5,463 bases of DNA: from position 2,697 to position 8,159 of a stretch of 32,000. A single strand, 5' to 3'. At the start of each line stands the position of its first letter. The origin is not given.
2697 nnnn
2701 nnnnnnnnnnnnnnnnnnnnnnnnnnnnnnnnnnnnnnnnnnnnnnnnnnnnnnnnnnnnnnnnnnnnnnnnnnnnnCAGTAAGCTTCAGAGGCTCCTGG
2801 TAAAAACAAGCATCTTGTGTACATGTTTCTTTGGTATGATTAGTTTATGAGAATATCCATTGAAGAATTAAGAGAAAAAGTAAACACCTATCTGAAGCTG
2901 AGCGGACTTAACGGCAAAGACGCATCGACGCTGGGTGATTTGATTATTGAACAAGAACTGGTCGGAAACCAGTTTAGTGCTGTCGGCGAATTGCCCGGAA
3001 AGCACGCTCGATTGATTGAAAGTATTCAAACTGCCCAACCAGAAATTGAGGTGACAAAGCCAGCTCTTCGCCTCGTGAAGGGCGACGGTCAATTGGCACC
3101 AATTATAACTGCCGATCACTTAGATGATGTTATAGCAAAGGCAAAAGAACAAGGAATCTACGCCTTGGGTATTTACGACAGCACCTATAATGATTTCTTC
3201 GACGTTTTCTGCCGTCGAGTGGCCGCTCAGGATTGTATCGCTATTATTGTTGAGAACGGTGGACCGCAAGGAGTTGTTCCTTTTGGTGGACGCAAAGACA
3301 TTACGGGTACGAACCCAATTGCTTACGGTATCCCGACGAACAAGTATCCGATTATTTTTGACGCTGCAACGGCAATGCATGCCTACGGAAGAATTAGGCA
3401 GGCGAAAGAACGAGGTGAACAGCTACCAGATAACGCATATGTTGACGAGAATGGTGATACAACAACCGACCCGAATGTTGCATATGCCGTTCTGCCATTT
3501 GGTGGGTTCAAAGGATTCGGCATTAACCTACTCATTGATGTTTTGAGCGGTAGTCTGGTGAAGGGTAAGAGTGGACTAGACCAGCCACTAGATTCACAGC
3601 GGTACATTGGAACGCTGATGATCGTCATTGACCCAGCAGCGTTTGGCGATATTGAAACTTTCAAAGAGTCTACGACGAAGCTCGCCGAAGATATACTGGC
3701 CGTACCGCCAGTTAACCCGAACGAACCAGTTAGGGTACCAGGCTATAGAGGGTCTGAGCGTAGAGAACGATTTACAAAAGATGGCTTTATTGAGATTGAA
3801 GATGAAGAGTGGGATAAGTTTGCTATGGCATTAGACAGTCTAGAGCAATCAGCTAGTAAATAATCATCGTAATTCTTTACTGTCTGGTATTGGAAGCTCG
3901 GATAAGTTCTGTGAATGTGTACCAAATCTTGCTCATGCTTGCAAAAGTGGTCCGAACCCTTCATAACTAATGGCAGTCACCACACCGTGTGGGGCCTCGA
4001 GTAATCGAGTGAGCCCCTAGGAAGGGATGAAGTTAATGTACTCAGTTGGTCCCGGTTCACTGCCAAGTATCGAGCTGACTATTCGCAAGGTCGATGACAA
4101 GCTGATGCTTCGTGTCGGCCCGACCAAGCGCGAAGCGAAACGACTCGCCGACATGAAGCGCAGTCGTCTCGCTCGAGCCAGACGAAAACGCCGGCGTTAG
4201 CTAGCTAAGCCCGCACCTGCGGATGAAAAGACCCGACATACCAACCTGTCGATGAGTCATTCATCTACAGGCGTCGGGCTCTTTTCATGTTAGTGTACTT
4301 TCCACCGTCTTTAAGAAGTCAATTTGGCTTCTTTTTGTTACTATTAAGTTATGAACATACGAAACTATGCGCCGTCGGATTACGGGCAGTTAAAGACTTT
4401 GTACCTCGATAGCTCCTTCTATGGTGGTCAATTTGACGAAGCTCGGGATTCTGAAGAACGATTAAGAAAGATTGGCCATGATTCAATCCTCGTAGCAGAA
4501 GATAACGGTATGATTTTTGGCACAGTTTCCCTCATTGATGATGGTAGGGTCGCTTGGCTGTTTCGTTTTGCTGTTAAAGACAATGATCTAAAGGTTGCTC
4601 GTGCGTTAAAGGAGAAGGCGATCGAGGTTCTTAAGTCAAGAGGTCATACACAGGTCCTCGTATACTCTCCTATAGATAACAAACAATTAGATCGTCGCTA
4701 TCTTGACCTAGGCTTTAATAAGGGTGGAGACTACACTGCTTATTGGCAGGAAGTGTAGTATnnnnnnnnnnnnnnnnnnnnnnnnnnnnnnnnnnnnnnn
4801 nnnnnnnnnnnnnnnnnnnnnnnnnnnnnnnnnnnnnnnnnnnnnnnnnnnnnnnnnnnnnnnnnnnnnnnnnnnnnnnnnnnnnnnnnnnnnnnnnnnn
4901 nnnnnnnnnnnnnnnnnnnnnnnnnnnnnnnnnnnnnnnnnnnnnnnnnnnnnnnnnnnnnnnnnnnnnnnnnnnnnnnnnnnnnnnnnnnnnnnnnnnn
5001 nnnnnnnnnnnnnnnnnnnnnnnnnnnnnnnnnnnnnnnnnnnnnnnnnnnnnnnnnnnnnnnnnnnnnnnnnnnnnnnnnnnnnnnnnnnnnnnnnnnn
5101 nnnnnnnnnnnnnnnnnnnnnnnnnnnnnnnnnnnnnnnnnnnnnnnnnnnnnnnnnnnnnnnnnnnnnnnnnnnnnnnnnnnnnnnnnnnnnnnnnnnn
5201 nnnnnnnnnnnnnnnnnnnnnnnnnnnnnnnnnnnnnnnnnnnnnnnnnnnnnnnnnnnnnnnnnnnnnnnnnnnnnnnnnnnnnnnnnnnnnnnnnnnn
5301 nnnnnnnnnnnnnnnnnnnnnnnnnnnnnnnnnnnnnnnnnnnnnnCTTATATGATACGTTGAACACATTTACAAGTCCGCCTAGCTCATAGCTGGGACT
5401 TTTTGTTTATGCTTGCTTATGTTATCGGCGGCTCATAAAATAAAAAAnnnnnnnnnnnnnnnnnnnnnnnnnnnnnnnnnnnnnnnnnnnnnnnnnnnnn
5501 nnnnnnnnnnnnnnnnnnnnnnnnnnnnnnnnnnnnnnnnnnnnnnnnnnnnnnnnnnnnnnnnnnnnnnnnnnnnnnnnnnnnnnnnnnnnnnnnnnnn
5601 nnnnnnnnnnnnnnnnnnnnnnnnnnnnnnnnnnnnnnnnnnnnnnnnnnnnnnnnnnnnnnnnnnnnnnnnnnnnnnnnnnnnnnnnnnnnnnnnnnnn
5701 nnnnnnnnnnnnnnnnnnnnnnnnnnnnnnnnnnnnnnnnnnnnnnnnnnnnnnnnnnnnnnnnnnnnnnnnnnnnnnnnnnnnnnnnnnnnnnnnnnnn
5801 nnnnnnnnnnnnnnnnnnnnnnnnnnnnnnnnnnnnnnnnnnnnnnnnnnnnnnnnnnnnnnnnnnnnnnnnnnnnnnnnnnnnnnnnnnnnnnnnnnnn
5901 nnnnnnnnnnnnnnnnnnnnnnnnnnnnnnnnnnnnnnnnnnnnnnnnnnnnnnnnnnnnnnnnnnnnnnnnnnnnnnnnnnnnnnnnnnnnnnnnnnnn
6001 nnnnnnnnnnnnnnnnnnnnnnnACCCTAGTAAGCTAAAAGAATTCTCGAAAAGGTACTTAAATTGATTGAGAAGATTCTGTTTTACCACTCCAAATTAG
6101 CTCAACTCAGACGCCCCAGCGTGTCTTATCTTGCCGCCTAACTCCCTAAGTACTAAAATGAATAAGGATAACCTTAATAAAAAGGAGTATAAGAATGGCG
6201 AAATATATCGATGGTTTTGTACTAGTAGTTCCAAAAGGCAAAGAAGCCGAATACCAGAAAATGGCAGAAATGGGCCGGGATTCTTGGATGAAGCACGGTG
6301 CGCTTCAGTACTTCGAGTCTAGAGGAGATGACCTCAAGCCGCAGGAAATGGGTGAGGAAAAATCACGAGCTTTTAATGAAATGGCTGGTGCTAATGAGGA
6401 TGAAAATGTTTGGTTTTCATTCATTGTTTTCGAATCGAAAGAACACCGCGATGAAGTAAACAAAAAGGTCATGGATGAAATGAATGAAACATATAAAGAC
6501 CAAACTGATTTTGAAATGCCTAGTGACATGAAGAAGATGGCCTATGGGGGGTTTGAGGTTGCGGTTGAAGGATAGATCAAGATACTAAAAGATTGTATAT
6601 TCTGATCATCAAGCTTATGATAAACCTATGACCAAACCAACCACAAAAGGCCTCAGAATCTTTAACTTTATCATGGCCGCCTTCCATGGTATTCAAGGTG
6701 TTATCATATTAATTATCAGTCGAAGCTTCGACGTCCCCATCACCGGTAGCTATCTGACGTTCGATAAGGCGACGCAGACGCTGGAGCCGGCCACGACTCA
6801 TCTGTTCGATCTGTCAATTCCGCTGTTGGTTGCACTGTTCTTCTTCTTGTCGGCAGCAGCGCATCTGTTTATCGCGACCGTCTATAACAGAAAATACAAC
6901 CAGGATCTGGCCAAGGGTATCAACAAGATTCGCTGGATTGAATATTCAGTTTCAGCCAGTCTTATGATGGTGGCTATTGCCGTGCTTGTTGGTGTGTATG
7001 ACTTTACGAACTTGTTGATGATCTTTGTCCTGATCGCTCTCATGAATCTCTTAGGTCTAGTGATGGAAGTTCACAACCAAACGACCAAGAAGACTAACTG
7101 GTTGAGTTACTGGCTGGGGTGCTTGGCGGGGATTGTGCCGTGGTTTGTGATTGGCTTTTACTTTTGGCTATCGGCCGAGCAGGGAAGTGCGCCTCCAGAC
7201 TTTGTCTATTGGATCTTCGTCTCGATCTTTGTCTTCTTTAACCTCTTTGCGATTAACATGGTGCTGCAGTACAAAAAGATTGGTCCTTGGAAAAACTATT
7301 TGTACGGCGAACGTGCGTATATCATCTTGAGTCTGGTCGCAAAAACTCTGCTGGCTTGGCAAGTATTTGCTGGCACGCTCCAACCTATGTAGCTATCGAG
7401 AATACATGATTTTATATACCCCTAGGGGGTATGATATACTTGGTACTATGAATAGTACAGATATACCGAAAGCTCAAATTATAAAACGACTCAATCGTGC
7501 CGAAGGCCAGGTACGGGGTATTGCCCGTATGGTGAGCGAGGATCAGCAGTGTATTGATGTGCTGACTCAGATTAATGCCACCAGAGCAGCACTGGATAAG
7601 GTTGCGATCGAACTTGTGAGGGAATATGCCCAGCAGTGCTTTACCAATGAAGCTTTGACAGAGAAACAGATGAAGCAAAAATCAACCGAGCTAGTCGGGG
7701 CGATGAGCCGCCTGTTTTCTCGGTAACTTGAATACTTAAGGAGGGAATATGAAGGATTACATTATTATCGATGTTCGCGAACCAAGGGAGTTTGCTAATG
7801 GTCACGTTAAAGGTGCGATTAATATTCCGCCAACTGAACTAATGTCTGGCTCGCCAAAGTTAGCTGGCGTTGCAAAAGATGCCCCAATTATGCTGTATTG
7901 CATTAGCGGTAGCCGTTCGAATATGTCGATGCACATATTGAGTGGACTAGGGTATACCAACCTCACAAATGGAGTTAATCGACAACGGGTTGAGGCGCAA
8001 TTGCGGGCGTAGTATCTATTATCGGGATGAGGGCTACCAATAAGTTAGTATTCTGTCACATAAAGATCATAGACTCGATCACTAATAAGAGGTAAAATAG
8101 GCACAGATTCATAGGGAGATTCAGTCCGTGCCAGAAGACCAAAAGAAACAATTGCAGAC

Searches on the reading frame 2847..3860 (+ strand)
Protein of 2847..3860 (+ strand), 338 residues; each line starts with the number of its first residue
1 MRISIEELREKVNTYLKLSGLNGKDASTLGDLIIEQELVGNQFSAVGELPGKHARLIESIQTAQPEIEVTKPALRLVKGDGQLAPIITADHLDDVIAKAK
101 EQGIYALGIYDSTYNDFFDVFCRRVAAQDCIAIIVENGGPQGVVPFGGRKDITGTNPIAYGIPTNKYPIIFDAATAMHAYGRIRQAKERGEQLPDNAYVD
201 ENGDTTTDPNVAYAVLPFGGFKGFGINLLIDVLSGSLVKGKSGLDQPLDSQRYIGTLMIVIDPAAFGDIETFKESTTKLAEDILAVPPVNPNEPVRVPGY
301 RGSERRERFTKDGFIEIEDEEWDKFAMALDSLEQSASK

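Call 15: search_protein_families(library=pfam, proteins=[window:2847-3860:+], max_evalue=0.01)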
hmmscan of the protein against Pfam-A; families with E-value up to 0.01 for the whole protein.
window:2847-3860:+ (338 aa): 1 family
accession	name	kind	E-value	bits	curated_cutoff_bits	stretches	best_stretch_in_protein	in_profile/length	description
PF02615.19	Ldh_2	-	8.8e-71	239.2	38.8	1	3-324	1-331/333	Malate/L-lactate dehydrogenase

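Call 18: find_related_loci(query=window:2847-3860:+, collection=genome_contigs, flank=3000)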
Query window:2847-3860:+ (338 aa) in genome_contigs; peptide patterns used: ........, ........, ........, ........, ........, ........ (x = any residue, [..] = any of these).
312 stretches matched a pattern; 17 encode a relative of the query (tblastn E <= 1e-3); 17 distinct loci.
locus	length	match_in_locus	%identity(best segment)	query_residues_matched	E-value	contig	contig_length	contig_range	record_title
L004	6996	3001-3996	78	1-332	2e-179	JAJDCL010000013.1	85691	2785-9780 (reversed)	MAG: Candidatus Saccharibacteria bacterium isolate OFTM59 OFTM59_12, whole genome shotgun sequence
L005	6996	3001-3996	77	1-332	2e-178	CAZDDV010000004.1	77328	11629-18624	MAG TPA_asm: uncultured Candidatus Saccharibacteria bacterium isolate SRP128246_co1_521 genome assembly, contig: NODE_26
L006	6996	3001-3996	78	1-332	9e-178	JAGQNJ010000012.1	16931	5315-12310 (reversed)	MAG: Candidatus Saccharibacteria bacterium isolate HKST-UBA65 NODE_12_length_16931_cov_2.883951, whole genome shotgun se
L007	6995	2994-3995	76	1-334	9e-178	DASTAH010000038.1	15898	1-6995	MAG TPA_asm: Candidatus Saccharimonadales bacterium isolate SMAG_U731 k141_300943, whole genome shotgun sequence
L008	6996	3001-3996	76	1-332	6e-176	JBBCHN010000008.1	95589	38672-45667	MAG: Candidatus Saccharibacteria bacterium isolate S6_maxb_bin.5 s531.ctg000532l, whole genome shotgun sequence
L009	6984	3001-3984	77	1-328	2e-174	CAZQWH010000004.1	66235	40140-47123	MAG TPA_asm: uncultured Candidatus Saccharibacteria bacterium isolate SRP263527_co2_234 genome assembly, contig: NODE_26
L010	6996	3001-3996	75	1-332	9e-174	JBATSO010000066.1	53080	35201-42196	MAG: Candidatus Saccharimonadales bacterium isolate MFD10515_ilm_asm_bin21 k127_122106, whole genome shotgun sequence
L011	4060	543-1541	71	1-333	5e-175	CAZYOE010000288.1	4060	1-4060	MAG TPA_asm: uncultured Pseudobdellovibrionaceae bacterium isolate SRP278252_co2_253 genome assembly, contig: NODE_48647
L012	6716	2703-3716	69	1-338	5e-163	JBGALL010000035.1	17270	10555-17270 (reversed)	MAG: Candidatus Woesebacteria bacterium isolate MAG_MBR_H10.109 MBRH10-109_opera_contig_10943, whole genome shotgun sequ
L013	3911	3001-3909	78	1-303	4e-165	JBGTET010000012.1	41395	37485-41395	MAG: Candidatus Saccharimonadales bacterium isolate JTS-RE174 k141_6829770, whole genome shotgun sequence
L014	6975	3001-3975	70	1-325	2e-162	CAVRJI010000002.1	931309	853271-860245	MAG: uncultured bacterium isolate MFD01275.bin.1.111 genome assembly, contig: contig_12920, whole genome shotgun sequenc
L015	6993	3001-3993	68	1-332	1e-161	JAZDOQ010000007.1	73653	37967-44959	MAG: Candidatus Gottesmanbacteria bacterium isolate MEGAHIT-group-0.784 k141_4419314, whole genome shotgun sequence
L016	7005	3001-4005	68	1-335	1e-159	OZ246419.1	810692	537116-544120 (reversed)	MAG: uncultured Gammaproteobacteria bacterium isolate binchicken_co84_156 genome assembly, chromosome: 1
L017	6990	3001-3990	70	1-331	5e-159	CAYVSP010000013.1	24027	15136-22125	MAG TPA_asm: uncultured Candidatus Saccharibacteria bacterium isolate SRP200132_co1_486 genome assembly, contig: NODE_36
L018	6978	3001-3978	69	1-325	2e-155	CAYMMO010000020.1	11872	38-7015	MAG TPA_asm: uncultured Candidatus Saccharibacteria bacterium isolate SRP286056_co2_538 genome assembly, contig: NODE_89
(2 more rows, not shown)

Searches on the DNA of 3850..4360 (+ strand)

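Call 6: search_rna_families(source=window, start=3850, end=4360, threshold=evalue, max_evalue=10, show_alignments=3)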
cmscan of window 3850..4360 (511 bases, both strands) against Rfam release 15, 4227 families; matches with E-value up to 10: 2.
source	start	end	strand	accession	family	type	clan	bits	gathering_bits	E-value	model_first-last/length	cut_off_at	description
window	4123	4183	-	RF04296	mir-485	Gene; miRNA;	CL00149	16.2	70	1.6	1-73/73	no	mir-485 microRNA precursor family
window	4330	4350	-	RF01933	bxd_5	Gene; lncRNA;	-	10.4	50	7.9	35-57/57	no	Bithoraxoid conserved region 5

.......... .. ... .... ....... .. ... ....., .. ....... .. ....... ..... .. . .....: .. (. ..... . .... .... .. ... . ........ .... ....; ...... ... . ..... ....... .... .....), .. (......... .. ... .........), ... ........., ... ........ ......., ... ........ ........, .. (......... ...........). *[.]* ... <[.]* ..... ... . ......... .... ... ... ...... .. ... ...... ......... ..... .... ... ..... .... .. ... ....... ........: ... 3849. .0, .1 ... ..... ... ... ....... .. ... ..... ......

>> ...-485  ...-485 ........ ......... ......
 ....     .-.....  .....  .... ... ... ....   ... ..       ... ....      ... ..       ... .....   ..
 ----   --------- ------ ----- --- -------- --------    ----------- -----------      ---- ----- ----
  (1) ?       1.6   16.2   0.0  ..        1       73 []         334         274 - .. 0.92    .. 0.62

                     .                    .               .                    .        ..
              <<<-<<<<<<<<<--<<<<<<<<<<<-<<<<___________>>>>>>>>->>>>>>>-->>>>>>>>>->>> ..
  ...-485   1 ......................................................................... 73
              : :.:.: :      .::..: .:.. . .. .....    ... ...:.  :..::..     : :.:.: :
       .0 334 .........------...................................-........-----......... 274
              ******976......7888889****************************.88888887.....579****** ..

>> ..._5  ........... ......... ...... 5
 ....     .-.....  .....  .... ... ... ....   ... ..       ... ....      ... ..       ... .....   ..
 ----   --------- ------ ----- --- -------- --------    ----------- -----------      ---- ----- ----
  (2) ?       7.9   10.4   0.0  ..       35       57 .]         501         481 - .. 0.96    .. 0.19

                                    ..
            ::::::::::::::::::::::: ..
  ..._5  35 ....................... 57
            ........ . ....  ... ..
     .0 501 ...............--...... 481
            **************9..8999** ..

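Call 114: search_dna_similar(query=window:3970-4290:+, collection=plasmids, mode=distant, max_evalue=0.01, max_rows=10)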
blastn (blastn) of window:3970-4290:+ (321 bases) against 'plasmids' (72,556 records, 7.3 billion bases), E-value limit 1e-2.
No match.

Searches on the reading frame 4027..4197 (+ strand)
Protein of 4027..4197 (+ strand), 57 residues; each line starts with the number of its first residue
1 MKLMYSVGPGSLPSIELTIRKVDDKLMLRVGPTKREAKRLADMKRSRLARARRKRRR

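Call 14: list_cluster_members(proteins=[window:4027-4197:+, window:26867-27157:+, window:2847-3860:+, window:4351-4755:+, window:27252-28535:+, window:26128-26433:-])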
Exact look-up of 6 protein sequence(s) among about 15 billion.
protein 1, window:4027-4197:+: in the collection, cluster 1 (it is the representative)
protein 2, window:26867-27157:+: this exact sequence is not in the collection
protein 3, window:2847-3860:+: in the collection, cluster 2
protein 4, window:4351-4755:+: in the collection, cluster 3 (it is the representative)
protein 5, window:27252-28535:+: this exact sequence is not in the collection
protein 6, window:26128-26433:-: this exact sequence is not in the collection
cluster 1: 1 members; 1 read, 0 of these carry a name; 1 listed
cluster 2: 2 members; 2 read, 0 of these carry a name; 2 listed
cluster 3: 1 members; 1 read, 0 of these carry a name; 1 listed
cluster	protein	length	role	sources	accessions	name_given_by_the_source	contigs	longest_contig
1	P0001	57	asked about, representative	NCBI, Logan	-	-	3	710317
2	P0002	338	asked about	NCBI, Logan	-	-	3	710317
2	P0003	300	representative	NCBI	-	-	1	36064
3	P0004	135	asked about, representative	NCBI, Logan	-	-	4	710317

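Call 15: search_protein_families(library=pfam, proteins=[window:4027-4197:+], max_evalue=0.01)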
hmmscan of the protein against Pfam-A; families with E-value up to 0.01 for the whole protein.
window:4027-4197:+ (57 aa): 0 families

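Call 16: find_homologous_proteins(query=window:4027-4197:+, max_evalue=0.1)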
Query window:4027-4197:+ (57 aa): 1 proteins with E <= 0.1 among 1 candidates.
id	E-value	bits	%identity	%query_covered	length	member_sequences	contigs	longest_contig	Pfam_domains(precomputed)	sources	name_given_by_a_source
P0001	1.2e-26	108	100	100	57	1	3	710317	-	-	-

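Call 17: find_encoding_contigs(protein=window:4027-4197:+, flank=3000, max_places=6)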
Protein window:4027-4197:+ (57 aa): 5 contigs read that carry it; 3 places shown.
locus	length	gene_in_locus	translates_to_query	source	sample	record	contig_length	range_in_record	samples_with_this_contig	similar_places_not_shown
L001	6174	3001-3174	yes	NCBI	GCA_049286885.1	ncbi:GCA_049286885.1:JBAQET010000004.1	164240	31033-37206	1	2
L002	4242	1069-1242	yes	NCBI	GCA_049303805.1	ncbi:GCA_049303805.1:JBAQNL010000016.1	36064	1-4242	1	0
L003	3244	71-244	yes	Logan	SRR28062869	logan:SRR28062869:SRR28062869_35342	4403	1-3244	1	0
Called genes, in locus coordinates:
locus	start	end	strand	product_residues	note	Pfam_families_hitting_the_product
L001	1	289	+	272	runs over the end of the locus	-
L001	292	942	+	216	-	-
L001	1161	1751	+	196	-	-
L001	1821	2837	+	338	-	PF02615:Ldh_2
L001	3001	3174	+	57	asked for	-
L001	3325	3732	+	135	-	-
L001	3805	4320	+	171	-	-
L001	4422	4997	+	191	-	-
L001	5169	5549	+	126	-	PF07237:DUF1428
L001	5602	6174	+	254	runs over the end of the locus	PF18761:Heliorhodopsin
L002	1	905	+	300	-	PF02615:Ldh_2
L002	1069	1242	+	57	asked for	-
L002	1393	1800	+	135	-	-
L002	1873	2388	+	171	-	-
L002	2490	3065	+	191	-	-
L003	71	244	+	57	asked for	-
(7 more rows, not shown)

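Call 41: search_protein_families(library=phrogs, proteins=[window:4027-4197:+], max_evalue=1)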
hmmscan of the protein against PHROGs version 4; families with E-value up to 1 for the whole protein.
window:4027-4197:+ (57 aa): 2 families
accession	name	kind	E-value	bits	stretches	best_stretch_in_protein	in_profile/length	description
phrog_37611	-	unknown function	0.088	14.3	1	20-56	56-92/117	-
phrog_22987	-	unknown function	0.54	11.1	1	28-54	281-307/307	-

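Call 79: predict_structure(protein=window:4036-4197:+)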
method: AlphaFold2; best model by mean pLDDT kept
length: 54 residues; sequences in the alignment: 1
mean_pLDDT: 83.0   pTM: 0.44
mean pLDDT of the five models: 83.0, 82.7, 79.6, 75.2, 61.1
residues with pLDDT >= 90: 18; 70-90: 27; 50-70: 8; < 50: 1
segments of 3 or more residues with pLDDT < 50: none
pLDDT, mean of each block of 10 residues (from residue 1): 58 87 88 87 92 91
secondary structure, 60 per line:
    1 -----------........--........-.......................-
elements in order: E12-19 E22-29 H31-53

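Call 84: fold_search(model_id=the predicted structure, library=pdb)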
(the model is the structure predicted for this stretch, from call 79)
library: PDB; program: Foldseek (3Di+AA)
matches with E <= 10: 81; with E <= 0.001: 0
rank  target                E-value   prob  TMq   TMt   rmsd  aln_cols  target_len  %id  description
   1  2hcj_B                4.1e+00  0.21  0.36  0.07   1.9        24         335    8  Trypsin-modified Elongation Factor Tu in complex with tetracycline (released 2006-10-31)
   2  6i52_C                4.7e+00  0.08  0.28  0.10   7.9        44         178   23  Yeast RPA bound to ssDNA (released 2018-12-19)
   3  7wh4_A                5.4e+00  0.28  0.51  0.31   2.1        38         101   21  Crystal structure of the PadR-family transcriptional regulator Rv3488 of Mycobacterium tuberculosis H37Rv in complex w (released 2022-02-09)
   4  8a22_Bg               5.4e+00  0.23  0.35  0.18   2.0        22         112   27  Structure of the mitochondrial ribosome from Polytomella magna (released 2022-11-16)
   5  7rxb_A                5.4e+00  0.13  0.33  0.05   3.8        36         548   25  afTMEM16 lipid scramblase in C18 lipid nanodiscs in the absence of Ca2+ (released 2022-05-18)
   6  2v4j_B                5.4e+00  0.08  0.28  0.06   2.5        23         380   13  THE CRYSTAL STRUCTURE OF Desulfovibrio vulgaris DISSIMILATORY SULFITE REDUCTASE BOUND TO DsrC PROVIDES NOVEL INSIGHTS  (released 2008-12-02)
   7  5okz_m                5.7e+00  0.10  0.31  0.11   8.7        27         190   15  Crystal Strucrure of the Mpp6 Exosome complex (released 2017-08-30)
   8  8oh6_CT               6.2e+00  0.15  0.41  0.10   7.5        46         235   15  Crystal structure of the Candida albicans 80S ribosome in complex with Paromomycin (500umol) (released 2024-10-02)
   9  8htg_D                6.2e+00  0.04  0.24  0.06   6.6        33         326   24  Crystal structure of Golf in complex with GTP-gamma S and Mg (released 2023-12-20)
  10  5epw_B                6.6e+00  0.18  0.32  0.17   1.6        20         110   15  C-Terminal Domain Of Human Coronavirus Nl63 Nucleocapsid Protein (released 2017-02-22)
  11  8cvo_I                6.6e+00  0.12  0.33  0.13   1.8        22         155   27  Cutibacterium acnes 30S ribosomal subunit with Sarecycline bound, head domain only in the local refined map (released 2023-03-15)
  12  3pm5_C                6.6e+00  0.10  0.28  0.04   1.9        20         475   25  Crystal Structure of BoxB in mixed valent state with bound benzoyl-CoA (released 2011-06-01)
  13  2k6w_MODEL_1_A        6.6e+00  0.09  0.27  0.14   2.0        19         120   26  Solution structures of apo PCuA (trans conformation of the peptide bond involving the nitrogen of P14) (released 2008-09-09)
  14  2q3l_B                6.6e+00  0.08  0.29  0.15  10.0        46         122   17  CRYSTAL STRUCTURE OF AN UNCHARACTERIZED PROTEIN FROM DUF3478 FAMILY WITH A SPOIIAA-LIKE FOLD (SHEW_3102) FROM SHEWANEL (released 2007-06-12)
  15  5zi8_A                7.0e+00  0.18  0.48  0.29   2.4        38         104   21  Crystal structure of the PadR-family transcriptional regulator Rv3488 of Mycobacterium tuberculosis H37Rv in complex w (released 2018-10-17)
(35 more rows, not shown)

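Call 85: fold_search(model_id=the predicted structure, library=viral)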
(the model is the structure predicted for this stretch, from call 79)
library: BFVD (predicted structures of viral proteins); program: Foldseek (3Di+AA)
matches with E <= 10: 290; with E <= 0.001: 0
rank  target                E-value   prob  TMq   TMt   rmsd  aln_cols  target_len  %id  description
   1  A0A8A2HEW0            1.2e+00  0.41  0.35  0.44   8.6        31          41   22  (no name in the UniProt tables at hand)
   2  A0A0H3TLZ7            1.6e+00  0.47  0.35  0.32   3.8        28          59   18  (no name in the UniProt tables at hand)
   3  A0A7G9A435            1.7e+00  0.18  0.31  0.11   8.8        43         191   21  Pentapeptide repeat protein [Bacteriophage sp.]
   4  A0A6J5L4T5            1.8e+00  0.41  0.43  0.15   5.2        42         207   17  Intramolecular chaperone auto-processing domain containing protein (Fragment) [uncultured Caudovirales phage]
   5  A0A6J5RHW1            1.9e+00  0.35  0.38  0.13   4.8        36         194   19  Uncharacterized protein [uncultured Caudovirales phage]
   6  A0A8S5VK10            2.2e+00  0.23  0.34  0.31   8.6        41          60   17  Uncharacterized protein [Ackermannviridae sp.]
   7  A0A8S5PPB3            2.2e+00  0.21  0.34  0.47   8.2        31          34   13  Uncharacterized protein [Siphoviridae sp. ctTrD1]
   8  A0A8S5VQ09            2.4e+00  0.47  0.35  0.48   2.4        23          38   13  (no name in the UniProt tables at hand)
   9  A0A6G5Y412            2.4e+00  0.33  0.32  0.14   1.4        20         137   35  (no name in the UniProt tables at hand)
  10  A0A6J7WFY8            2.4e+00  0.33  0.36  0.12   2.1        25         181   36  HK97 gp10 family phage protein [uncultured Caudovirales phage]
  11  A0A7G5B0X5            2.6e+00  0.33  0.34  0.25   6.7        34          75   12  Uncharacterized protein [Providencia phage vB_PreS-PibeRecoleta]
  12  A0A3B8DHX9            2.6e+00  0.12  0.32  0.26  11.4        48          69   19  Uncharacterized protein [Klebsiella phage Seifer]
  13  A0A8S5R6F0            2.7e+00  0.33  0.48  0.40   8.2        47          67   17  Antirepressor protein [Ackermannviridae sp. ctaCq7]
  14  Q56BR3                2.7e+00  0.20  0.31  0.48   9.4        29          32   10  Uncharacterized protein [Escherichia phage RB43]
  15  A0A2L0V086            2.7e+00  0.16  0.37  0.20   7.2        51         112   20  Uncharacterized protein [Agrobacterium phage Atu_ph07]
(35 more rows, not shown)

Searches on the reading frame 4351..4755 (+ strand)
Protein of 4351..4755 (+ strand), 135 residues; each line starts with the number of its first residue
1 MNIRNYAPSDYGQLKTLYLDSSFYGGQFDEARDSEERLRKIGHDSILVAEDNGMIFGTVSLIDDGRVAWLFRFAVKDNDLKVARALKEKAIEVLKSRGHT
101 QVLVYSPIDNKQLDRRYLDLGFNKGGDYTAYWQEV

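Call 15: search_protein_families(library=pfam, proteins=[window:4351-4755:+], max_evalue=0.01)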
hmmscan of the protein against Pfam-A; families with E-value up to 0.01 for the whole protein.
window:4351-4755:+ (135 aa): 1 family
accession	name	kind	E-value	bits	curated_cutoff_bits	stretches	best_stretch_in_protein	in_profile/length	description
PF00583.31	Acetyltransf_1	-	7.4e-05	23.4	20.7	1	28-122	16-116/116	Acetyltransferase (GNAT) family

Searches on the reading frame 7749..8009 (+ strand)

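Call 117: search_protein_families(library=pfam, proteins=[window:7749-8009:+], max_evalue=0.001)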
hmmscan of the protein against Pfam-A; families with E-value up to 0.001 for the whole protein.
window:7749-8009:+ (87 aa): 1 family
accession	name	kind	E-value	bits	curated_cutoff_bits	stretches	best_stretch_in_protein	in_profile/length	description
PF00581.25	Rhodanese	-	7.9e-14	52.4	22.2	1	3-72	13-89/102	Rhodanese-like domain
